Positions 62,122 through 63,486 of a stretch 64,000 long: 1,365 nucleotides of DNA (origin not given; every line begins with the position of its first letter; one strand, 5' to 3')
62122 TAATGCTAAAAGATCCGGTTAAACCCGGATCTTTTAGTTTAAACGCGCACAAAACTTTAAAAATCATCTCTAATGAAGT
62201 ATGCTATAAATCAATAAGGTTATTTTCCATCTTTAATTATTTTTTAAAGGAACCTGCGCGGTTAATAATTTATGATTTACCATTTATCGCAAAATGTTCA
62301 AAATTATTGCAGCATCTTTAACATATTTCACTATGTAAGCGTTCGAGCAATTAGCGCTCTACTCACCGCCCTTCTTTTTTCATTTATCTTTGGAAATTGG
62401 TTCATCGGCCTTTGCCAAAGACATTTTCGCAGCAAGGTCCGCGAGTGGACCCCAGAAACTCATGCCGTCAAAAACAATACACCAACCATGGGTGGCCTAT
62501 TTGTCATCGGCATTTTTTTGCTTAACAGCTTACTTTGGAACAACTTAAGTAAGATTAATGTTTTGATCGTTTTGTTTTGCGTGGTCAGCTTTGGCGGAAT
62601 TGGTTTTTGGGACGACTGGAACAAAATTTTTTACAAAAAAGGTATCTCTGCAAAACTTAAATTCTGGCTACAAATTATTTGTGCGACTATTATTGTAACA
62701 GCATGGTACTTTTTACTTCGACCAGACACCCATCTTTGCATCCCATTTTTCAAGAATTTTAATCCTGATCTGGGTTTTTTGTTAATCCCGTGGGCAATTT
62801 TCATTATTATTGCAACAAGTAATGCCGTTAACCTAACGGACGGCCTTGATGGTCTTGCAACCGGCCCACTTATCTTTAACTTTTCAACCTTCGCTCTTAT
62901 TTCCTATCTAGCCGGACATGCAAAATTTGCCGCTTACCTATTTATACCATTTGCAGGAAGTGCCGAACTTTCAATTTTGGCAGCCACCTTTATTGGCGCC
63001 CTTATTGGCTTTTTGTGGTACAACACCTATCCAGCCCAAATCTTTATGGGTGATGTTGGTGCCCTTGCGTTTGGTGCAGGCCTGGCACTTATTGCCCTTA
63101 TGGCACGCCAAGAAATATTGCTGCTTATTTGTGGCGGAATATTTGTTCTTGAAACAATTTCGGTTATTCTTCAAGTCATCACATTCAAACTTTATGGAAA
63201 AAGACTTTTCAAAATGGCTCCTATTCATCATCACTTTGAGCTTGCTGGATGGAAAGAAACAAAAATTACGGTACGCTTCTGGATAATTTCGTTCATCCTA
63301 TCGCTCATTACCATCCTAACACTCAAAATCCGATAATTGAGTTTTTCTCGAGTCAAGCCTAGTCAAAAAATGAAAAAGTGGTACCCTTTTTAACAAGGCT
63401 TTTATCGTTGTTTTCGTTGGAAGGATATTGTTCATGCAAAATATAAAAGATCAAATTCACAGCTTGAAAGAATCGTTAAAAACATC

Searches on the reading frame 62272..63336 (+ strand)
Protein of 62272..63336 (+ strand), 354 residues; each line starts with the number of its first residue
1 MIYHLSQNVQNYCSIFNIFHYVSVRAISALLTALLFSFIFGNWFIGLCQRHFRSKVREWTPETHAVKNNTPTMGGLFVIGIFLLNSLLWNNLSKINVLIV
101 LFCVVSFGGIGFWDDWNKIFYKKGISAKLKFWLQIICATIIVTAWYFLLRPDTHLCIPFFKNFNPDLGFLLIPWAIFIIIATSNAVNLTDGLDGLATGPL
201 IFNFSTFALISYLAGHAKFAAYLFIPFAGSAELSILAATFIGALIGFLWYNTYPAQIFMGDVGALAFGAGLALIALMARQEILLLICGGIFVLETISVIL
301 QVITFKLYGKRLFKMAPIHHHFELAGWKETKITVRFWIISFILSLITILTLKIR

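Call 75: search_protein_families(library=pfam, proteins=[window:62272-63336:+], max_evalue=0.0001)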
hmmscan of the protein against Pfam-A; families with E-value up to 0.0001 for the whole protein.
window:62272-63336:+ (354 aa): 1 family
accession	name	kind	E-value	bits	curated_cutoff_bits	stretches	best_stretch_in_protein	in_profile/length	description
PF00953.26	Glycos_transf_4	-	4.5e-31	108.4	27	1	98-278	2-159/160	Glycosyl transferase family 4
